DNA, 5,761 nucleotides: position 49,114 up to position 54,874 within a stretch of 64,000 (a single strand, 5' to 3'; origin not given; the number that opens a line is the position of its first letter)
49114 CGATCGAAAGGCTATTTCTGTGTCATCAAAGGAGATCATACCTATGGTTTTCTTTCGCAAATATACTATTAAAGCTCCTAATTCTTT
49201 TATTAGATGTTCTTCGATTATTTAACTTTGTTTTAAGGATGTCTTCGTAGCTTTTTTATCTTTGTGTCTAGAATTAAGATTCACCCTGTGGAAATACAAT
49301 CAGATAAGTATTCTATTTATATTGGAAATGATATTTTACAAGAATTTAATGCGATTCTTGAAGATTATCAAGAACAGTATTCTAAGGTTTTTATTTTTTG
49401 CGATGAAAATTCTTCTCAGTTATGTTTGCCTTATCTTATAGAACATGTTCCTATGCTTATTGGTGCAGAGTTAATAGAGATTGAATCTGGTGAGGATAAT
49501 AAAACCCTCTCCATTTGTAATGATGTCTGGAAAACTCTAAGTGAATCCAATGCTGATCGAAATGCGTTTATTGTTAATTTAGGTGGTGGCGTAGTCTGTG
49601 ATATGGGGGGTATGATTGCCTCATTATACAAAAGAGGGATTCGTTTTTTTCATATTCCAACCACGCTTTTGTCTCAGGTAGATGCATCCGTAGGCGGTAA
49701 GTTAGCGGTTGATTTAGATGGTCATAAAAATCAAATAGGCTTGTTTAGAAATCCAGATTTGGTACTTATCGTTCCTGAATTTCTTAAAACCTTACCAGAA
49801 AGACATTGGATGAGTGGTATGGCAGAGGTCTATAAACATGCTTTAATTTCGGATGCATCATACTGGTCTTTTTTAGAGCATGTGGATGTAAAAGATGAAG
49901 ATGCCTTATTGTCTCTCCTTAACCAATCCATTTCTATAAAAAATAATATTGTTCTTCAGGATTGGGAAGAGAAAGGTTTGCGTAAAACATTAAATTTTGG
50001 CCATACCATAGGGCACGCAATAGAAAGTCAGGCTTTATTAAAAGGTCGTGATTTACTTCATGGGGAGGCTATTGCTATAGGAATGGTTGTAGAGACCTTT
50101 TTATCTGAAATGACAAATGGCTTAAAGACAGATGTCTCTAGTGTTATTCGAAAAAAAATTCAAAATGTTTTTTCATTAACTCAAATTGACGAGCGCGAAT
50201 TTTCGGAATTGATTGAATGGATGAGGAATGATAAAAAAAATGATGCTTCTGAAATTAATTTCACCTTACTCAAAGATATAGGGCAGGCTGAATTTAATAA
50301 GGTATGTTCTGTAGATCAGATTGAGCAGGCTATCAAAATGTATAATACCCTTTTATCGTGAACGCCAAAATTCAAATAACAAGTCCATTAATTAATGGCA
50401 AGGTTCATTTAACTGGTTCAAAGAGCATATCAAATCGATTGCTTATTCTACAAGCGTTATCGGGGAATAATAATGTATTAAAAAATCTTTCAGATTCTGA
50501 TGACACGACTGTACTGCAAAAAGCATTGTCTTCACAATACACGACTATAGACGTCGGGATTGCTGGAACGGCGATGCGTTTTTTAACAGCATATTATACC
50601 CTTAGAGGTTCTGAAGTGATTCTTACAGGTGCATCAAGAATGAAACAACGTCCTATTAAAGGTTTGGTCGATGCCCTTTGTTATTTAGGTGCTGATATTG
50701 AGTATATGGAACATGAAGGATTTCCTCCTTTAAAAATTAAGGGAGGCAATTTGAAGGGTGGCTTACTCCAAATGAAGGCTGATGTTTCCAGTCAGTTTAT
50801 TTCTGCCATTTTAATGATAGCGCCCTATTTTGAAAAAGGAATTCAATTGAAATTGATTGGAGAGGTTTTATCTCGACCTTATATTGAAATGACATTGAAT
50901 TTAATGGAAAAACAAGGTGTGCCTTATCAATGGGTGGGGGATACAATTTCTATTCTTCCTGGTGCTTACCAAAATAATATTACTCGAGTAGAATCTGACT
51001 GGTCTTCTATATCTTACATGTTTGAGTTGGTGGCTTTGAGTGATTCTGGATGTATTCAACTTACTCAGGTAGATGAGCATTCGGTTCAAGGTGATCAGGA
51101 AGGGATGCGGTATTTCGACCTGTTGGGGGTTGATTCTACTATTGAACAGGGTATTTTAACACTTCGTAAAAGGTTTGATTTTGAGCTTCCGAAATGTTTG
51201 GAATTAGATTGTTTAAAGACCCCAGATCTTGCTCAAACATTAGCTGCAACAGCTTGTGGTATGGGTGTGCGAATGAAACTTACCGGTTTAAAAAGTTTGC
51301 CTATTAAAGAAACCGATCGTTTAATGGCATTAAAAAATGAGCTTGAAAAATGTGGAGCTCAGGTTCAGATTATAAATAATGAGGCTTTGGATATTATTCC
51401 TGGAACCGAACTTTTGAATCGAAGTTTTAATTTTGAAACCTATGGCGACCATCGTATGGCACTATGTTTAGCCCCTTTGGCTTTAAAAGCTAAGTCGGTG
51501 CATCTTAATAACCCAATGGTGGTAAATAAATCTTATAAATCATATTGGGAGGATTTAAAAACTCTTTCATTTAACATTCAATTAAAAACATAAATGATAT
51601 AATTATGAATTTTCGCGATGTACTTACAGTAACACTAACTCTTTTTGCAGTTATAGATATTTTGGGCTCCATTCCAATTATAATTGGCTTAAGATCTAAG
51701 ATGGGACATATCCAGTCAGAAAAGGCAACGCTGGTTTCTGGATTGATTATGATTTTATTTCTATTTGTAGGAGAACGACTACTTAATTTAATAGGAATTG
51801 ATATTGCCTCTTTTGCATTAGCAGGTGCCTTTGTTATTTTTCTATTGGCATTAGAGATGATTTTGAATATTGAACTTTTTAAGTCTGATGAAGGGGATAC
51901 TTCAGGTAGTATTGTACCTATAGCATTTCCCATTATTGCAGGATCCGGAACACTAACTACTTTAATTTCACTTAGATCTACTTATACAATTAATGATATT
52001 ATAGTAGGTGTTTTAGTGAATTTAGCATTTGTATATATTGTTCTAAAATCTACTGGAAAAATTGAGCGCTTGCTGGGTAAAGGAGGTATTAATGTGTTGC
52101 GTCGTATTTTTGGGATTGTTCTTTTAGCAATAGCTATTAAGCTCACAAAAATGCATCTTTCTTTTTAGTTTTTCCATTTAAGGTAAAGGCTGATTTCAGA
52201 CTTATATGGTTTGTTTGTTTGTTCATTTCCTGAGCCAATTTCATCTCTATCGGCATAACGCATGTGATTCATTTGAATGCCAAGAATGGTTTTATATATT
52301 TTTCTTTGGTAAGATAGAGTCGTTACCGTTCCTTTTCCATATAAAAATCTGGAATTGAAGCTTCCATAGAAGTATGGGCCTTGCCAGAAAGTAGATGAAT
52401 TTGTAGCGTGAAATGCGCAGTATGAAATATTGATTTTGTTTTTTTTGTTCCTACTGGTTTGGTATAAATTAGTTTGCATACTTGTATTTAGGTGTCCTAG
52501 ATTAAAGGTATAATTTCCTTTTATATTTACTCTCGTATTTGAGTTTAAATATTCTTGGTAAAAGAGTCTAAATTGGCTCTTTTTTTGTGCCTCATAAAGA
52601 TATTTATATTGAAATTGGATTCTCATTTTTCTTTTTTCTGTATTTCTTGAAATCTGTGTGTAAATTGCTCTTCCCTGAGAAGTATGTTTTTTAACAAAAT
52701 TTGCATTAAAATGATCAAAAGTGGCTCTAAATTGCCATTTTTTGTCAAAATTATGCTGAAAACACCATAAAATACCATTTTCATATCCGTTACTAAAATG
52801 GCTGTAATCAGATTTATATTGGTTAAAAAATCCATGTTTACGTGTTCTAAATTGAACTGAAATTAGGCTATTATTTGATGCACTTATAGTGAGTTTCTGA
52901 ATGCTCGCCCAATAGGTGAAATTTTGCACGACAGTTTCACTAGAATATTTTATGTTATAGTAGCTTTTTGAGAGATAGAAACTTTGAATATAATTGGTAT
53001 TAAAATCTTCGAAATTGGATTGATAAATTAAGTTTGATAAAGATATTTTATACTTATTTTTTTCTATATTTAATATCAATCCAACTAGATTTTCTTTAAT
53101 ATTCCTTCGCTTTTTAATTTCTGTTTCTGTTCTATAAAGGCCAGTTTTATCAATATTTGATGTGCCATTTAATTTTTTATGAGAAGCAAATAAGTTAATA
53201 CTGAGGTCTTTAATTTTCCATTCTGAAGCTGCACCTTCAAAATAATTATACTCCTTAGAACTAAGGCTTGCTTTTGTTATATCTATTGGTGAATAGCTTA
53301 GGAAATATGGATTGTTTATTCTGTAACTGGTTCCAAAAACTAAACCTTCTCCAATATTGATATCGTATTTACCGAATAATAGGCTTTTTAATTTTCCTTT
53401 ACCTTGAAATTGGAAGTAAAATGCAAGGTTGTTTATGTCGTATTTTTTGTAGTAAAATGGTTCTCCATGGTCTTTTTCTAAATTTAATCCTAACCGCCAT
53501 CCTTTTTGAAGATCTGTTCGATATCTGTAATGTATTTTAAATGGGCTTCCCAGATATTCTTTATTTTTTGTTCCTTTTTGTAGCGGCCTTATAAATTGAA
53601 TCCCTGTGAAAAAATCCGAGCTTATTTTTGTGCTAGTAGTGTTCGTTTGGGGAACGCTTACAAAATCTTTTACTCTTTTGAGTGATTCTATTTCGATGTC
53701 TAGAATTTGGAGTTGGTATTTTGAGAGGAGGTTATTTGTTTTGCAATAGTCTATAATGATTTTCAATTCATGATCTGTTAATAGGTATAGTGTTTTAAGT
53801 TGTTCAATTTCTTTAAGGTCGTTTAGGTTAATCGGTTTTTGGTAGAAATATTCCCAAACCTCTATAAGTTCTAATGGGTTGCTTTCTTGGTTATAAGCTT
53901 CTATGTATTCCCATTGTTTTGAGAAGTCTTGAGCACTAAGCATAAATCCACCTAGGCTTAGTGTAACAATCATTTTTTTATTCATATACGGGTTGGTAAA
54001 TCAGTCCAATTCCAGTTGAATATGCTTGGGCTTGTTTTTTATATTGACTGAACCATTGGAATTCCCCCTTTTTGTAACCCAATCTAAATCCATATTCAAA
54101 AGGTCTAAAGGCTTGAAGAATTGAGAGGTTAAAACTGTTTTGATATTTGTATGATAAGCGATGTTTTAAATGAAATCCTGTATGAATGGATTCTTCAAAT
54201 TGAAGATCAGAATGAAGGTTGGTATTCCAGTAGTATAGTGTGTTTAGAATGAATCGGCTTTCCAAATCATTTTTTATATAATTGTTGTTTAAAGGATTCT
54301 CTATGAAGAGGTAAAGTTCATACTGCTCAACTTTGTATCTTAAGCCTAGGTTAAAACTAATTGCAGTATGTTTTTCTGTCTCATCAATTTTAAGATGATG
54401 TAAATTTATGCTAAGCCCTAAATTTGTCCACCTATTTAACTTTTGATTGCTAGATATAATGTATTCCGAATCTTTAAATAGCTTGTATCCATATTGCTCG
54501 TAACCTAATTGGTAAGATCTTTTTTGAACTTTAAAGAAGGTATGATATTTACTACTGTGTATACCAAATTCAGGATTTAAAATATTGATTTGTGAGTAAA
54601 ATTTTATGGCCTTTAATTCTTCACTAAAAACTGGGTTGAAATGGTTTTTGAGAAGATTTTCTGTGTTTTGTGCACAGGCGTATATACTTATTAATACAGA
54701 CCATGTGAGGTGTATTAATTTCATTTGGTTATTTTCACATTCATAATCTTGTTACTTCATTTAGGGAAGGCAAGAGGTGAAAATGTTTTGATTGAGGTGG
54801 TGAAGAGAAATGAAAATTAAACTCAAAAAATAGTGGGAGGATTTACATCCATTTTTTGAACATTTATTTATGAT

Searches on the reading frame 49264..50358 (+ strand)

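Call 28: search_protein_families(library=pfam, proteins=[window:49264-50358:+], max_evalue=0.1)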
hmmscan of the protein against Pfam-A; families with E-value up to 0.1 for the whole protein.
window:49264-50358:+ (365 aa): 4 families
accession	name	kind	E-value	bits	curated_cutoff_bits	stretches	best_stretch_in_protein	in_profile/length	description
PF01761.26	DHQ_synthase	-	7.3e-41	138.9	24.2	1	71-183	2-114/115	3-dehydroquinate synthase N-terminal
PF24621.2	DHQS_C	-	1.9e-36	125.6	27.6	1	185-326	1-144/144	3-dehydroquinate synthase C-terminal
PF00465.25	Fe-ADH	-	7.6e-08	32.6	31.3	1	18-168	4-165/168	Iron-containing alcohol dehydrogenase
PF13685.12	Fe-ADH_2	-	3.9e-05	24.1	28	1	20-160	2-131/149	Iron-containing alcohol dehydrogenase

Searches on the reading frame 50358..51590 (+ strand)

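Call 28: search_protein_families(library=pfam, proteins=[window:50358-51590:+], max_evalue=0.1)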
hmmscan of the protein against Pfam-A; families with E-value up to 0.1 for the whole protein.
window:50358-51590:+ (411 aa): 1 family
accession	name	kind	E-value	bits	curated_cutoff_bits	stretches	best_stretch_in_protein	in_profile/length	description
PF00275.25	EPSP_synthase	-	1.2e-69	235.6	22.8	2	58-400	79-417/417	EPSP synthase (3-phosphoshikimate 1-carboxyvinyltransferase)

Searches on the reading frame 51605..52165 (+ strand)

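Call 28: search_protein_families(library=pfam, proteins=[window:51605-52165:+], max_evalue=0.1)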
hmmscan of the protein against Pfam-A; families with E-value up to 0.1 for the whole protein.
window:51605-52165:+ (187 aa): 1 family
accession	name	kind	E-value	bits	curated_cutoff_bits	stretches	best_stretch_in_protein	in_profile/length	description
PF01914.23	MarC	-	5e-32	111.4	23.9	1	7-180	5-194/203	MarC family integral membrane protein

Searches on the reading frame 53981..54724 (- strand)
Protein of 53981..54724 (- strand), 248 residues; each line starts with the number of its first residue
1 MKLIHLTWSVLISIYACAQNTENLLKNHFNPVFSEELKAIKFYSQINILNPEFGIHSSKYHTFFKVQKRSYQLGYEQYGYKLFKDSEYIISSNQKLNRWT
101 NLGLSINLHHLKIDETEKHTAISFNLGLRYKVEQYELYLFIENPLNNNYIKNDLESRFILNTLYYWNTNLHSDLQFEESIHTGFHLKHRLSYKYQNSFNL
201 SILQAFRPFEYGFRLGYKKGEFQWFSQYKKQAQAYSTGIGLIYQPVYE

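Call 28: search_protein_families(library=pfam, proteins=[window:53981-54724:-], max_evalue=0.1)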
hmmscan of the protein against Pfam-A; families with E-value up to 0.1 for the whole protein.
window:53981-54724:- (248 aa): 1 family
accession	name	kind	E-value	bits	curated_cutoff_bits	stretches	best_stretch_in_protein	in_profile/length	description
PF04745.17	Pox_A8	-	0.00098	18.7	25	1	19-63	108-152/289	VITF-3 subunit protein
